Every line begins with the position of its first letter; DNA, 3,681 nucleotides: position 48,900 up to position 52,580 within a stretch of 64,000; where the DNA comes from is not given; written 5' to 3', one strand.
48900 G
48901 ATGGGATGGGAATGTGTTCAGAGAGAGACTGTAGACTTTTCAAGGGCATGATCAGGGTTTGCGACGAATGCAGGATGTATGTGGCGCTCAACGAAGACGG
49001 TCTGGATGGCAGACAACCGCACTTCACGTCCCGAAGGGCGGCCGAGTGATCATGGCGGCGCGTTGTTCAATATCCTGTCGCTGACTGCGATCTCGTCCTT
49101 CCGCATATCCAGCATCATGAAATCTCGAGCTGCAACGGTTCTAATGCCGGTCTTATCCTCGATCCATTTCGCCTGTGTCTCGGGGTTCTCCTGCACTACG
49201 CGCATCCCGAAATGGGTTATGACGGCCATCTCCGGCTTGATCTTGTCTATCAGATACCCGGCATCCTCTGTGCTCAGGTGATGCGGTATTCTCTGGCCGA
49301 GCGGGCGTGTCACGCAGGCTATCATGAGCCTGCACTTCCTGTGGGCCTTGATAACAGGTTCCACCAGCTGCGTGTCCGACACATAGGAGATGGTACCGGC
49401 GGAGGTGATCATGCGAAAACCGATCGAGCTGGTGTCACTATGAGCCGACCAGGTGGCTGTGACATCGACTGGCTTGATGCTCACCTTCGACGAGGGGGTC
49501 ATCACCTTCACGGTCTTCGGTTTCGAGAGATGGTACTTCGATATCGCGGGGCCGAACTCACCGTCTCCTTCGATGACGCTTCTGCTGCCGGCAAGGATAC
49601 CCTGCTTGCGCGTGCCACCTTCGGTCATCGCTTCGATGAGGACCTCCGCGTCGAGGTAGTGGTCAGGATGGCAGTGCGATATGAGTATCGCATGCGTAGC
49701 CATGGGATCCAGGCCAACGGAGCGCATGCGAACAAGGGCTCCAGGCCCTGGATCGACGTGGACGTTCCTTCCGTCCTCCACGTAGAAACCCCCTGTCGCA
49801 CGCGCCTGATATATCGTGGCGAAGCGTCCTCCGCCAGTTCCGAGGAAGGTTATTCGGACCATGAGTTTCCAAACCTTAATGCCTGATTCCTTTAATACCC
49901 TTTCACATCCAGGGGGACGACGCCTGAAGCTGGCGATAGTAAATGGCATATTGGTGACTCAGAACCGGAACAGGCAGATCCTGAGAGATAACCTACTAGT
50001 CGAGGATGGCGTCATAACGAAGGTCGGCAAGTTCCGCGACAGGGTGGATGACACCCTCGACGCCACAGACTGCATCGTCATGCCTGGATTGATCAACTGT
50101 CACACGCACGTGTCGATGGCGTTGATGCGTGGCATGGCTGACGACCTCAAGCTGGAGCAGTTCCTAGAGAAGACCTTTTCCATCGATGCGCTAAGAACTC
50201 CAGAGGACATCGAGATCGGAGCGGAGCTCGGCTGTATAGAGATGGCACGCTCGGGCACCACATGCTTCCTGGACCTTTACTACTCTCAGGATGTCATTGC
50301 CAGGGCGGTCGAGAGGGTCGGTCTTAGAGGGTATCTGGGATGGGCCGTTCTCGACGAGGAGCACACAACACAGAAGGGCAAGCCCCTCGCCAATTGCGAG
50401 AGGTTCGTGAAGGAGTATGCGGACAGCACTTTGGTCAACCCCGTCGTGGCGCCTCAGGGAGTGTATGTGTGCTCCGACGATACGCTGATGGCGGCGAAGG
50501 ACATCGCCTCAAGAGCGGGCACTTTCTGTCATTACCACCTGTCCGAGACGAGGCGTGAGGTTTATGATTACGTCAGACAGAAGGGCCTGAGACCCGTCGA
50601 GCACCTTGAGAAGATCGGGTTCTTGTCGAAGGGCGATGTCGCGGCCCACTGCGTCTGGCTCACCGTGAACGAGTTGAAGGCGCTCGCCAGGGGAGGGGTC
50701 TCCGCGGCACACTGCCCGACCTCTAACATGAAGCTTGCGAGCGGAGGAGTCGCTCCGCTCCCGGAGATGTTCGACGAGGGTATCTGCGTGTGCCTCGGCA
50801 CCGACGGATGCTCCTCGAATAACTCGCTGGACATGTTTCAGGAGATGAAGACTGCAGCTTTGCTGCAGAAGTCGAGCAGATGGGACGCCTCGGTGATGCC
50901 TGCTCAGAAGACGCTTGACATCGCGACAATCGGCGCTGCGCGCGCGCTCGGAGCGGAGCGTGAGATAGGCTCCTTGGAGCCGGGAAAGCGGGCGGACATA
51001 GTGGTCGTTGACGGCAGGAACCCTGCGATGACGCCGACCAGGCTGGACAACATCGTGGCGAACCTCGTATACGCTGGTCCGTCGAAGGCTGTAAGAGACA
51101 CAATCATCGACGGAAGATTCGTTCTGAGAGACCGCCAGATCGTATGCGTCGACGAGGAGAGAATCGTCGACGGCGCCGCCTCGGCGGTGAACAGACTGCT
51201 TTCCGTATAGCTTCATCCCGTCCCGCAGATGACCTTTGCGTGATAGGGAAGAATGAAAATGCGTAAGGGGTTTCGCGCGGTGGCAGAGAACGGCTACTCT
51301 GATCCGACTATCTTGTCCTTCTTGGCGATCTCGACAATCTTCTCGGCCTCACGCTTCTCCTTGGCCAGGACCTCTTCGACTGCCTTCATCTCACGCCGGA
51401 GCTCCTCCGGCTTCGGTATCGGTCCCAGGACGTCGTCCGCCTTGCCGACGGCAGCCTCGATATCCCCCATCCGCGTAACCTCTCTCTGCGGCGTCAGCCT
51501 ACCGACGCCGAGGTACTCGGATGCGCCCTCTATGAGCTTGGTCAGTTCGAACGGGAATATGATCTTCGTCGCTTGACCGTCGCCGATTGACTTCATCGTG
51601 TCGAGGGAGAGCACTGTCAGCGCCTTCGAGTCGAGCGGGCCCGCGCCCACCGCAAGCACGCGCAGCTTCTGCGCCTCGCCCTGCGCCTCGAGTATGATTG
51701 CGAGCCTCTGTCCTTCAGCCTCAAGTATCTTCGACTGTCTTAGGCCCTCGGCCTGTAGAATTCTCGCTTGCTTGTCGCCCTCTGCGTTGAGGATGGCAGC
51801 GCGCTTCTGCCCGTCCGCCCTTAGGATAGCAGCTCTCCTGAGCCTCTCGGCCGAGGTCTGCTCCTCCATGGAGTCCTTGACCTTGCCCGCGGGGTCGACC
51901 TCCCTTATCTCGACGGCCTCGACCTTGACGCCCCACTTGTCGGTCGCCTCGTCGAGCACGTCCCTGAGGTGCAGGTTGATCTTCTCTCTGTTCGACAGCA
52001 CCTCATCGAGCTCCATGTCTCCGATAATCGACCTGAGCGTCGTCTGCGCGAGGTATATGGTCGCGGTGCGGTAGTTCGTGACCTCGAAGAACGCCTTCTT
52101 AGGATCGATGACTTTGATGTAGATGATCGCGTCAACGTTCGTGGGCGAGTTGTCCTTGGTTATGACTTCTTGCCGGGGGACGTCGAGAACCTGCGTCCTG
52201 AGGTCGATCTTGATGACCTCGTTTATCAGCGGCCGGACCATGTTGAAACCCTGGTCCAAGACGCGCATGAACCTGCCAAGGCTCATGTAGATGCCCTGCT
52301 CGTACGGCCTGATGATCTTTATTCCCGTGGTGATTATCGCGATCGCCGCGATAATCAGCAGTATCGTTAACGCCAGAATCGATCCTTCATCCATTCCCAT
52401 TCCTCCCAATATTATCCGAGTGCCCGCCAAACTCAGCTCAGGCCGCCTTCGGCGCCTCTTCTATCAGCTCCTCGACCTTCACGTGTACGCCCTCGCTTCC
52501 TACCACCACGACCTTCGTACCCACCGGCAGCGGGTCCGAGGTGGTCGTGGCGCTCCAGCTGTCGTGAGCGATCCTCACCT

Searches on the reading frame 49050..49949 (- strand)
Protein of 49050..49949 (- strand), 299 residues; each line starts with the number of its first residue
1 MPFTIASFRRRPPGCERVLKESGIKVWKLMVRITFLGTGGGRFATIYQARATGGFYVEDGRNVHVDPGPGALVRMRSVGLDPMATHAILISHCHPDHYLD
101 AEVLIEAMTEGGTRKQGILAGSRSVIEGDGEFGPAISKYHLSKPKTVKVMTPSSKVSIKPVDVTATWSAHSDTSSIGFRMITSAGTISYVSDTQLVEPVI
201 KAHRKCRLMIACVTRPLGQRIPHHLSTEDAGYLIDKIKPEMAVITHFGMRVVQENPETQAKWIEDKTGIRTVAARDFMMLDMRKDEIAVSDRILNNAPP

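Call 31: search_protein_families(library=pfam, proteins=[window:49050-49949:-], max_evalue=0.0001)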
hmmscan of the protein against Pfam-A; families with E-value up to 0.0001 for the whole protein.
window:49050-49949:- (299 aa): 2 families
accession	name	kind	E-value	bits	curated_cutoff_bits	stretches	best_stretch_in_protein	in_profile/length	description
PF12706.13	Lactamase_B_2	-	8e-18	65.2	27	1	61-247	1-200/200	Beta-lactamase superfamily domain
PF00753.33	Lactamase_B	-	7.4e-05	23.2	22.7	0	57-107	12-66/196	Metallo-beta-lactamase superfamily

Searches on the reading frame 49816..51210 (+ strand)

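Call 31: search_protein_families(library=pfam, proteins=[window:49816-51210:+], max_evalue=0.0001)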
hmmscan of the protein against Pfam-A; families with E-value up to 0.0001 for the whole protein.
window:49816-51210:+ (464 aa): 2 families
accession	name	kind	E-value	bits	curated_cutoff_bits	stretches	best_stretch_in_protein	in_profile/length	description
PF01979.26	Amidohydro_1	-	3.4e-69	234.1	25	1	87-436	1-345/345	Amidohydrolase family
PF07969.17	Amidohydro_3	-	6.2e-23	82.4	29.7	1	268-436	303-471/472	Amidohydrolase family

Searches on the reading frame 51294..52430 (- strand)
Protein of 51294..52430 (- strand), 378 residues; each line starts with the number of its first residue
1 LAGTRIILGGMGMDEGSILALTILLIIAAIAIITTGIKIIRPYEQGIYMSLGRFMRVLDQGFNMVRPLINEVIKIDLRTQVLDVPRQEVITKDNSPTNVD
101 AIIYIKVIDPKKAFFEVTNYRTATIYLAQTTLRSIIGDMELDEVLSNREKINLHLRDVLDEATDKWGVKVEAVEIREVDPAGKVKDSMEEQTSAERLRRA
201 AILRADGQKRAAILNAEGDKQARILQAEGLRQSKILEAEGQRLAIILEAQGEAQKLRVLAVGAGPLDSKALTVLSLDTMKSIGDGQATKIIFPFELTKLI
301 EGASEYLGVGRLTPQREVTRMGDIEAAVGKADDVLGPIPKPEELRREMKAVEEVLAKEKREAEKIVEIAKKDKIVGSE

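Call 31: search_protein_families(library=pfam, proteins=[window:51294-52430:-], max_evalue=0.0001)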
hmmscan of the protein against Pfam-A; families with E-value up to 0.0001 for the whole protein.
window:51294-52430:- (378 aa): 1 family
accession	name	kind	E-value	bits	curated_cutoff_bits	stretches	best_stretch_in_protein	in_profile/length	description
PF01145.31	Band_7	-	7e-40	137.4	23.6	1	38-209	1-176/176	SPFH domain / Band 7 family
